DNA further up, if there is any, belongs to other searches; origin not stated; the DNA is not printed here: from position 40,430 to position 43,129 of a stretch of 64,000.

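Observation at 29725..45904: Atypical ABC sugar-uptake locus: two permease pairs, one giant SBP, an NHL/TPR/Yip1-like membrane protein and a large lipoprotein, with no ATPase or regulator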

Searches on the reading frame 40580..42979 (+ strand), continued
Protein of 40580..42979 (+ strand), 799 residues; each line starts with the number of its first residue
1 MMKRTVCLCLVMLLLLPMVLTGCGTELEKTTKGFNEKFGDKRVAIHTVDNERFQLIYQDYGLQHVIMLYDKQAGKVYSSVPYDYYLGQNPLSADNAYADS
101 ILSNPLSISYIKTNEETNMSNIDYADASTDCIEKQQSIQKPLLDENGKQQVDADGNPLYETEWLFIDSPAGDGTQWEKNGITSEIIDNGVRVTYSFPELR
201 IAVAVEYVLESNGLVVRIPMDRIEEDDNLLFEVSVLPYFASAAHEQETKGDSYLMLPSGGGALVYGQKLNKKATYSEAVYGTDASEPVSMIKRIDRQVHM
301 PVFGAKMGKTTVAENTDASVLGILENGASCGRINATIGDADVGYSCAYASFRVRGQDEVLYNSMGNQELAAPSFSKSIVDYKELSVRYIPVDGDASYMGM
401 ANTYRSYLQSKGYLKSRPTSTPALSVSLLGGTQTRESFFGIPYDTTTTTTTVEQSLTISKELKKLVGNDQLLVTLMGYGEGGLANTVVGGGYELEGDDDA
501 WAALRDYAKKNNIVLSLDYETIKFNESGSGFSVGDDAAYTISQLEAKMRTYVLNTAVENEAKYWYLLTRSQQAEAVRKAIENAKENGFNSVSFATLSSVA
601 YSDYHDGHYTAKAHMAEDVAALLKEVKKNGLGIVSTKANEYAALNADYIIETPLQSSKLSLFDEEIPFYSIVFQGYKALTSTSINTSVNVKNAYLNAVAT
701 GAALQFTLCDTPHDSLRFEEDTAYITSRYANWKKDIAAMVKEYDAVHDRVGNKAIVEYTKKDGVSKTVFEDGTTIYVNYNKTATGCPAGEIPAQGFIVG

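Call 25: search_solved_structures(query=A1, max_evalue=10, show_alignments=2)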
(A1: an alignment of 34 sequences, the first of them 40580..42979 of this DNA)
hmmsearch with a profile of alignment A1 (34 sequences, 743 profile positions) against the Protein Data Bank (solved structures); distinct sequences matched with E-value up to 10: 8.
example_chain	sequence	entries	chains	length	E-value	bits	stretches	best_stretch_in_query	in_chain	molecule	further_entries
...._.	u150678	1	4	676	1.9e-09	39.7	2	48-263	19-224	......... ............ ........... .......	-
8rzg_A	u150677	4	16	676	1.9e-09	39.7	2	48-263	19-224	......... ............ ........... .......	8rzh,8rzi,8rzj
5opq_A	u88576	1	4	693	2.1e-09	39.5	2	48-263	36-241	3,6-anhydro-D-galactosidase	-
5wzn_A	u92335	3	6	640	1.1e-06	30.5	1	322-454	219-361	Alpha-N-acetylgalactosaminidase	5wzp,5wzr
5wzq_A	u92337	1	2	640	1.3e-06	30.2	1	322-454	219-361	Alpha-N-acetylgalactosaminidase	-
5m99_B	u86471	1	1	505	0.18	13.3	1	420-484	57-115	Alpha-amylase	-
5m99_A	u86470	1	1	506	0.18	13.3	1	420-484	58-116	Alpha-amylase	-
2aca_A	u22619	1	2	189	1.6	10.1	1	45-150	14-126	putative adenylate cyclase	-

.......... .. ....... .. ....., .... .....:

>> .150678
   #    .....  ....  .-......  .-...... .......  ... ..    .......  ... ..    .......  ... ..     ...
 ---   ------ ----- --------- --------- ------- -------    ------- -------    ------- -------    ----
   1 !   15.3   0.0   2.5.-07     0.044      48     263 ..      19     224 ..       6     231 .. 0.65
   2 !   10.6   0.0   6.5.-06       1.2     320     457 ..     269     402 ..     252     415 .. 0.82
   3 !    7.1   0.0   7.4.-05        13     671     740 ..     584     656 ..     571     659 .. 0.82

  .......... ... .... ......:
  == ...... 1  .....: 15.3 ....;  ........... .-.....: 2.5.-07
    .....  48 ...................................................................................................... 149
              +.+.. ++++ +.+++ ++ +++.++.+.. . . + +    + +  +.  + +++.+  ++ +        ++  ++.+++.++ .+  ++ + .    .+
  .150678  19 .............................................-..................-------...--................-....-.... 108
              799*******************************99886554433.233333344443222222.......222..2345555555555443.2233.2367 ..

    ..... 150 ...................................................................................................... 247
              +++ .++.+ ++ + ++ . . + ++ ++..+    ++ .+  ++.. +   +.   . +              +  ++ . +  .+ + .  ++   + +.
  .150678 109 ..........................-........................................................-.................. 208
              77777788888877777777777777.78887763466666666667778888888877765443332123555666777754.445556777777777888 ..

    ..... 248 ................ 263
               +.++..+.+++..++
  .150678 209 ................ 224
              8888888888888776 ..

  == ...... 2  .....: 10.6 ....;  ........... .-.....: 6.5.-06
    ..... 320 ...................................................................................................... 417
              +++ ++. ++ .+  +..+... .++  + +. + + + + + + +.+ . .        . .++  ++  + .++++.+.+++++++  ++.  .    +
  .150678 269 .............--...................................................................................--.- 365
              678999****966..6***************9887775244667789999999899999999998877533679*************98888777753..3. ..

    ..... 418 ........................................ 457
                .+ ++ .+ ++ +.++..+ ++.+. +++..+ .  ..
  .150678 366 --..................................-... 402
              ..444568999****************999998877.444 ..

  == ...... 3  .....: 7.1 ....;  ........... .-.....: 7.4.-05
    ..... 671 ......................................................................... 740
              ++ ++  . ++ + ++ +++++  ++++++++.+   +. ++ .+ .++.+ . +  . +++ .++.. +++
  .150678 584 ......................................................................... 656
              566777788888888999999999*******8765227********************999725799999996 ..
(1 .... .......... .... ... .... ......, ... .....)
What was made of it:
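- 40580..42979 (+): DUF5696 lipoprotein (799 aa) with a GH129/GH101/GH36-like three-domain glycosidase fold. Candidate catalytic pair D603 / D647. Profile against PDB sequences: GH129 E 1.9e-9 (call 25).
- On GH129 / clan of GH101-GH36-GH31-like retaining alpha-glycosidases: It does so in three weak pieces that skip the catalytic part of the barrel (call 25).
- The profile against PDB sequences gives GH129 at E 2e-9 (call 25).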

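Call 32: search_protein_families(library=pfam, proteins=[L024:740-2491:+, L024:13868-15334:+, L024:15684-20714:+, L027:13882-15864:+, L027:15880-18114:+, L027:18313-20940:+, L046:14107-15537:+, L046:15618-21014:+, L028:13807-15417:+, L028:15427-17916:+], max_evalue=0.001)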
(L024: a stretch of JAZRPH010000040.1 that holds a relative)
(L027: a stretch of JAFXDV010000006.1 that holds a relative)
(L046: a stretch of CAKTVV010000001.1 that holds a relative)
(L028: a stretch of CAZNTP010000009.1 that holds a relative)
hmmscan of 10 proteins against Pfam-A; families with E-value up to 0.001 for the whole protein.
L024:740-2491:+ (583 aa): 1 family
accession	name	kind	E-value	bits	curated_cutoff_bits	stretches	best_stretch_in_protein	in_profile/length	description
PF00722.28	Glyco_hydro_16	-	0.00051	20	22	0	471-503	107-139/175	Glycosyl hydrolases family 16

L024:13868-15334:+ (488 aa): 1 family
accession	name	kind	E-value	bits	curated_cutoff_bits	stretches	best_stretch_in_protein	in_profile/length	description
PF13416.11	SBP_bac_8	-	2.8e-18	67.1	27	1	121-396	3-245/279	Bacterial extracellular solute-binding protein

L024:15684-20714:+ (1676 aa): 2 families
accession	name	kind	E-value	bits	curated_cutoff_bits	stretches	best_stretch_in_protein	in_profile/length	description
PF02018.23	CBM_4_9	-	2e-06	28.7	25.9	1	1478-1570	31-120/136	Carbohydrate binding domain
PF09479.16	Flg_new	-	5.6e-06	26.8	27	1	1384-1436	16-64/65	Listeria-Bacteroides repeat domain (List_Bact_rpt)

L027:13882-15864:+ (660 aa): 3 families
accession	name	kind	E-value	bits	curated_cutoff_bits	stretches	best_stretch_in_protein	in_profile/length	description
PF00204.31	DNA_gyraseB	-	1.3e-30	106.5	27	1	228-403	1-171/173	DNA gyrase B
PF00986.26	DNA_gyraseB_C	-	7.5e-21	74.5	29.8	1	586-646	2-62/63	DNA gyrase B subunit, carboxyl terminus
PF01751.28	Toprim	-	1.5e-17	63.9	23.1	1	435-555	1-95/96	Toprim domain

L027:15880-18114:+ (744 aa): 1 family
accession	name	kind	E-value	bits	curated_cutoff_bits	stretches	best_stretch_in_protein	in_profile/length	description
PF00521.26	DNA_topoisoIV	-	5.1e-132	441.2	31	1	51-486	1-432/432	DNA gyrase/topoisomerase IV, subunit A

L027:18313-20940:+ (875 aa): 6 families
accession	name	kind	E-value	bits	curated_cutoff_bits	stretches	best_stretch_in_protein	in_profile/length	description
PF00133.28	tRNA-synt_1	-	4.8e-145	483.9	22.7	1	18-563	2-412/414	tRNA synthetases class I (I, L, M and V)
PF08264.19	Anticodon_1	-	8.9e-47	159.1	25.1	1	606-753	1-148/148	Anticodon-binding domain of tRNA ligase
PF09334.17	tRNA-synt_1g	-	2.5e-23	82.9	20.1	3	46-213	8-152/391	tRNA synthetases class I (M)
PF13603.12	tRNA-synt_1_2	-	2.4e-13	50.4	25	1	243-304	85-146/185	Leucyl-tRNA synthetase, editing domain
PF10458.14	Val_tRNA-synt_C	-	4.7e-13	49.6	25.9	1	809-873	1-65/66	Valyl tRNA synthetase tRNA binding arm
PF21349.2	RUBY_RBDX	-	0.00018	21.3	26.5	0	417-439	1-23/30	Rubrerythrin, rubredoxin-like domain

L046:14107-15537:+ (476 aa): 1 family
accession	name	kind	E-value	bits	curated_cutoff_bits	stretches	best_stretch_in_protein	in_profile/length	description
PF13416.11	SBP_bac_8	-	7e-19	69.1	27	1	121-393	2-245/279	Bacterial extracellular solute-binding protein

L046:15618-21014:+ (1798 aa): 3 families
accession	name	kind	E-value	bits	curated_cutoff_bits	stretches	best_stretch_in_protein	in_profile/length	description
PF07581.17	Glug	-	1.8e-08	34.6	20.5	0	1402-1422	5-25/28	The GLUG motif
PF09479.16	Flg_new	-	2.2e-08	34.5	27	1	1540-1602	2-65/65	Listeria-Bacteroides repeat domain (List_Bact_rpt)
PF02018.23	CBM_4_9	-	0.00077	20.3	25.9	0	1632-1732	25-119/136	Carbohydrate binding domain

L028:13807-15417:+ (536 aa): 1 family
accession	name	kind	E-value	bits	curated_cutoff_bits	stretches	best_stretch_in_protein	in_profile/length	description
PF13416.11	SBP_bac_8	-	4.5e-13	50.1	27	1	175-450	2-248/279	Bacterial extracellular solute-binding protein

L028:15427-17916:+ (829 aa): 1 family
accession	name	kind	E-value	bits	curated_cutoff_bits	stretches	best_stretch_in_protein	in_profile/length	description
PF09479.16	Flg_new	-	4.4e-20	72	27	2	218-281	1-65/65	Listeria-Bacteroides repeat domain (List_Bact_rpt)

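Call 34: predict_structure(alignment_id=A1)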
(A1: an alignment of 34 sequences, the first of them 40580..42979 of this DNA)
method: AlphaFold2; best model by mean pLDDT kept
length: 799 residues; sequences in the alignment: 34
mean_pLDDT: 88.9   pTM: 0.89
mean pLDDT of the five models: 88.9, 88.5, 87.7, 86.0, 85.3
residues with pLDDT >= 90: 542; 70-90: 185; 50-70: 65; < 50: 7
segments of 3 or more residues with pLDDT < 50: 20-26
pLDDT, mean of each block of 10 residues (from residue 1): 73 62 48 91 95 95 91 93 83 80 94 86 94 91 95 94 91 91 97 96 98 97 94 97 84 90 90 93 80 72 89 73 97 94 95 87 60 88 97 93 96 88 95 82 85 96 94 94 81 88 96 95 84 90 85 62 87 95 93 94 92 95 96 96 95 80 91 95 90 95 95 63 77 96 94 94 94 96 93 95
secondary structure, 60 per line:
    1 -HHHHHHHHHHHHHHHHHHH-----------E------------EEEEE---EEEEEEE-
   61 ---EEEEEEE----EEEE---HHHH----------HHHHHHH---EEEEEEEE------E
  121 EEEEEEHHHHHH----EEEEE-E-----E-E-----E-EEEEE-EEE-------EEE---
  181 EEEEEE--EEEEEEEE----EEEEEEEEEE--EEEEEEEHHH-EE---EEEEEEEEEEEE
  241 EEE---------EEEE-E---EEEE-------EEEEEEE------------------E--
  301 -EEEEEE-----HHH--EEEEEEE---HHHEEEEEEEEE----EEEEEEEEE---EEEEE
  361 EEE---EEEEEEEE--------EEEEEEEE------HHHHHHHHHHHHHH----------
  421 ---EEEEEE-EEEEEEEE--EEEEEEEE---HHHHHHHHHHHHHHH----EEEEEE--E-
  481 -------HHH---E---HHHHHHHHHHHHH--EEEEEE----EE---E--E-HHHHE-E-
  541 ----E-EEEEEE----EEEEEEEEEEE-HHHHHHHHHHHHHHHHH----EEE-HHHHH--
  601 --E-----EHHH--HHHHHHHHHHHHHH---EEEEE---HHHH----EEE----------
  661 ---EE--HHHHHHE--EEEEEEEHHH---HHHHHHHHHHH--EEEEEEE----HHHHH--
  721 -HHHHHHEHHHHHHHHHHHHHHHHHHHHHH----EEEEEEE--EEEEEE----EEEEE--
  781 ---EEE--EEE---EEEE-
elements in order (helices of 4 or more, strands of 3 or more residues): H2-20 E45-49 E53-59 E64-70 E75-78 H82-85 H96-102 E106-113 E120-126 H127-132 E137-141 E159-163 E165-167 E175-177 E181-186 E189-196 E201-210 E213-219 E229-243 E253-256 E262-265 E273-279 E302-307 E318-324 E331-339 E344-352 E356-363 E367-374 E383-390 H397-410 E424-429 E431-438 E441-448 H452-466 E471-476 H498-510 E513-518 H533-536 E547-552 E557-567 H569-585 E590-592 H594-598 H615-628 E632-636 H640-643 E648-650 H668-673 E677-683 H690-700 E703-709 H714-718 H722-727 H729-750 E755-761 E764-769 E774-778 E784-786 E789-791 E795-798
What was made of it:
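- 40580..42979 (+): AF2 pLDDT 88.9 (call 34).
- On GH129 / clan of GH101-GH36-GH31-like retaining alpha-glycosidases: AF2 model with pLDDT 88.9 (call 34).
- AF2 pLDDT is 88.9 (call 34).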

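Call 37: fold_search(model_id=the predicted structure, library=pdb)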
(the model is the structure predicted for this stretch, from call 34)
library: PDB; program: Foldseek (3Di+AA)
matches with E <= 10: 1466; with E <= 0.001: 388
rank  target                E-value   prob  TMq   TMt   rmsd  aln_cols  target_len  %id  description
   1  5opq_A                7.7e-30  1.00  0.57  0.68   6.7       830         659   12  A 3,6-anhydro-D-galactosidase produced by Zobellia galactanivorans. This is an exo-lytic enzyme that hydrolyzes termin (released 2017-11-29)
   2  5opq_D                6.3e-29  1.00  0.57  0.68   6.8       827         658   12  A 3,6-anhydro-D-galactosidase produced by Zobellia galactanivorans. This is an exo-lytic enzyme that hydrolyzes termin (released 2017-11-29)
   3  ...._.                2.2e-28  1.00  0.58  0.68   6.9       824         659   13  The Michaelis complex of ZgGH129 D486N from Zobellia galactanivorans with neo-b/k-oligo-carrageenan tetrasaccharide (b (released 2024-07-31)
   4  5wzq_A                3.2e-26  1.00  0.56  0.71   8.2       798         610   12  Alpha-N-acetylgalactosaminidase NagBb from Bifidobacterium bifidum - quadruple mutant (released 2017-06-07)
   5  5wzn_A                8.5e-26  1.00  0.57  0.71   8.1       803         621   12  Alpha-N-acetylgalactosaminidase NagBb from Bifidobacterium bifidum - GalNAc complex (released 2017-06-07)
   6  5wzq_B                3.1e-25  1.00  0.52  0.67   9.7       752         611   14  Alpha-N-acetylgalactosaminidase NagBb from Bifidobacterium bifidum - quadruple mutant (released 2017-06-07)
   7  5wzp_A                9.1e-25  1.00  0.55  0.71   8.4       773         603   11  Alpha-N-acetylgalactosaminidase NagBb from Bifidobacterium bifidum - ligand free (released 2017-06-07)
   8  5wzr_A                1.0e-24  1.00  0.53  0.66   9.5       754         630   13  Alpha-N-acetylgalactosaminidase NagBb from Bifidobacterium bifidum - Gal-NHAc-DNJ complex (released 2017-06-07)
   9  5wzn_B                1.1e-24  1.00  0.57  0.72   8.1       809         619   13  Alpha-N-acetylgalactosaminidase NagBb from Bifidobacterium bifidum - GalNAc complex (released 2017-06-07)
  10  5wzp_B                3.1e-24  1.00  0.56  0.72   8.3       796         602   12  Alpha-N-acetylgalactosaminidase NagBb from Bifidobacterium bifidum - ligand free (released 2017-06-07)
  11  5wzr_B                8.7e-24  1.00  0.56  0.70   8.1       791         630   12  Alpha-N-acetylgalactosaminidase NagBb from Bifidobacterium bifidum - Gal-NHAc-DNJ complex (released 2017-06-07)
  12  6sh9_B                9.8e-18  1.00  0.42  0.28  11.0       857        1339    9  EngBF DARPin Fusion 4b D12 (released 2019-11-06)
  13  6qfk_A                2.7e-17  1.00  0.41  0.27  10.5       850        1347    8  EngBF DARPin Fusion 4b G10 (released 2019-11-06)
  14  8a19_A                4.9e-17  1.00  0.40  0.26  10.9       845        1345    9  Structure of a leucinostatin derivative determined by host lattice display : L1E4V1 construct (released 2022-12-07)
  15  6qev_B                6.1e-17  1.00  0.42  0.27  10.9       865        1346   10  EngBF DARPin Fusion 4b B6 (released 2019-11-06)
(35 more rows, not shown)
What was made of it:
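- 40580..42979 (+): Foldseek: ZgGH129 5opq E 7.7e-30, NagBb 5wzn E 8.5e-26, then GH101, GH36 and GH31 (call 37).
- On GH129 / clan of GH101-GH36-GH31-like retaining alpha-glycosidases: Foldseek top hits are all GH129, then GH101, GH36 and GH31 (call 37).
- Closest known: GH129. Same: The profile hit to GH129 sequences has E 2e-9 (calls 25, 37).
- Foldseek gives GH129 E 8e-30, followed by GH101, GH36 and GH31 (call 37). The closest solved relatives include enzymes that cut sugar from Ser/Thr (GH101, GH129 NagBb; call 37).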

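Call 40: find_encoding_contigs(protein=P0104, flank=10000, max_places=1)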
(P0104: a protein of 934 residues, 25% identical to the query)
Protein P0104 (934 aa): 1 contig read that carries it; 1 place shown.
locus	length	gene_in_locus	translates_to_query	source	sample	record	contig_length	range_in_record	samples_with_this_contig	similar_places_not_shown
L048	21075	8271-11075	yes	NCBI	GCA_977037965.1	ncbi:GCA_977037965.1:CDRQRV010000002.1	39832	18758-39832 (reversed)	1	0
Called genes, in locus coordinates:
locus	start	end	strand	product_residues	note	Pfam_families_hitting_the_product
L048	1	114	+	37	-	?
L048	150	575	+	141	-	PF01592:NifU_N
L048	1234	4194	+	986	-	PF01547:SBP_bac_1, PF13416:SBP_bac_8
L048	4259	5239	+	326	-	PF00528:BPD_transp_1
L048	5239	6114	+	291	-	PF00528:BPD_transp_1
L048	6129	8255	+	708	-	PF01436:NHL (faint), PF04893:Yip1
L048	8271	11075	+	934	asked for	PF18952:DUF5696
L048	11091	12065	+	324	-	-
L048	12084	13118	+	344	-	PF00528:BPD_transp_1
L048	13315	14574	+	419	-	PF09587:PGA_cap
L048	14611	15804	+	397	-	PF09587:PGA_cap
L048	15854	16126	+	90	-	-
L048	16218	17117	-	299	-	PF00701:DHDPS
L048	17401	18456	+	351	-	PF02547:Queuosine_synth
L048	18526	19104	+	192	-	PF00293:NUDIX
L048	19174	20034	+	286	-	PF10418:DHODB_Fe-S_bind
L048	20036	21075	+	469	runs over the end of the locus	PF14691:Fer4_20, PF13738:Pyr_redox_3 (faint), PF00070:Pyr_redox (faint), PF01266:DAO (weak), PF01946:Thi4 (faint), PF03807:F420_oxidored (faint), PF07992:Pyr_redox_2, PF13450:NAD_binding_8, +1 more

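Call 41: find_encoding_contigs(protein=P0106, flank=10000, max_places=1)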
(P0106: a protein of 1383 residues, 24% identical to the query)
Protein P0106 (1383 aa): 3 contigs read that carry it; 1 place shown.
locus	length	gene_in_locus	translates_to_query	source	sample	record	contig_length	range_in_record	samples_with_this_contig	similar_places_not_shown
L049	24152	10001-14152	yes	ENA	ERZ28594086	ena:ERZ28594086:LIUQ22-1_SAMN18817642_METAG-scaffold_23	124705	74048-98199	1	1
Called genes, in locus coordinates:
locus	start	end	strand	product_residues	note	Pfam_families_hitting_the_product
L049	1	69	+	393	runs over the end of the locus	PF00266:Aminotran_5, PF01212:Beta_elim_lyase (weak), PF01041:DegT_DnrJ_EryC1 (weak)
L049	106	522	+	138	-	PF01592:NifU_N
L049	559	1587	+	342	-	PF02540:NAD_synthase (faint), PF03054:tRNA_Me_trans, PF24167:DUF7411 (weak), PF20259:tRNA_Me_trans_M, PF20258:tRNA_Me_trans_C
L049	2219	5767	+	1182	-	-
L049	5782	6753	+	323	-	PF00528:BPD_transp_1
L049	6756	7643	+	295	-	PF00528:BPD_transp_1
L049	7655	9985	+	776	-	PF04893:Yip1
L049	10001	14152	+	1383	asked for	PF18952:DUF5696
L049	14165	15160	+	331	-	PF00528:BPD_transp_1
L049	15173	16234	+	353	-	PF00528:BPD_transp_1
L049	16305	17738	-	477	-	PF13347:MFS_2, PF07690:MFS_1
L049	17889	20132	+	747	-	PF02837:Glyco_hydro_2_N (faint), PF00703:Glyco_hydro_2, PF02836:Glyco_hydro_2_C, PF16355:DUF4982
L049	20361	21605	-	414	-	PF00464:SHMT, PF00155:Aminotran_1_2, PF01212:Beta_elim_lyase (weak)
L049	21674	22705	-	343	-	PF00793:DAHP_synth_1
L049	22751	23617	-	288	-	PF02153:PDH_N, PF20463:PDH_C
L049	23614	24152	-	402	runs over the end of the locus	PF00275:EPSP_synthase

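Call 42: find_encoding_contigs(protein=P0095, flank=10000, max_places=1)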
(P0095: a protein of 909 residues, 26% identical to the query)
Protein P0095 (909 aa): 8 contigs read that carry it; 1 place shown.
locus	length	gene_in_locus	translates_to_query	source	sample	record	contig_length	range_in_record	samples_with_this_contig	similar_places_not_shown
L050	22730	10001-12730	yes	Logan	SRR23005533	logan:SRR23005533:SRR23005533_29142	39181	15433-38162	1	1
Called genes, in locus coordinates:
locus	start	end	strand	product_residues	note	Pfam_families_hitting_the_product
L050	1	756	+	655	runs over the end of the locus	PF05448:AXE1 (weak), PF02129:Peptidase_S15 (faint), PF00326:Peptidase_S9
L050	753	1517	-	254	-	PF13847:Methyltransf_31 (weak), PF08241:Methyltransf_11, PF08242:Methyltransf_12, PF13649:Methyltransf_25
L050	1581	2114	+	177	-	PF01625:PMSR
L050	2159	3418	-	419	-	PF00278:Orn_DAP_Arg_deC, PF02784:Orn_Arg_deC_N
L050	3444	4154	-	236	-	PF01048:PNP_UDP_1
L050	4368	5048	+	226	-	PF00392:GntR, PF07729:FCD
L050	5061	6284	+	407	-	PF02746:MR_MLE_N, PF13378:MR_MLE_C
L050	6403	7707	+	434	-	PF01547:SBP_bac_1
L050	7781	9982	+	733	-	PF08450:SGL (faint), PF01436:NHL (weak), PF04893:Yip1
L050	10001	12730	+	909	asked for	PF18952:DUF5696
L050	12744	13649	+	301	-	PF00528:BPD_transp_1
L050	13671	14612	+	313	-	PF00528:BPD_transp_1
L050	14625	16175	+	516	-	PF00331:Glyco_hydro_10, PF00754:F5_F8_type_C, PF22633:F5_F8_type_C_2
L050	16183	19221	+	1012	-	PF01547:SBP_bac_1, PF13416:SBP_bac_8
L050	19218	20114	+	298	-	PF00528:BPD_transp_1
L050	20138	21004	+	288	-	PF00528:BPD_transp_1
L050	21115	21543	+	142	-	PF07486:Hydrolase_2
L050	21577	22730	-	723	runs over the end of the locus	?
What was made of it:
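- L050 is permuted as SBP2-NHL/Yip1-DUF5696-C-D-GH10-SBPg-A-B (call 42).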
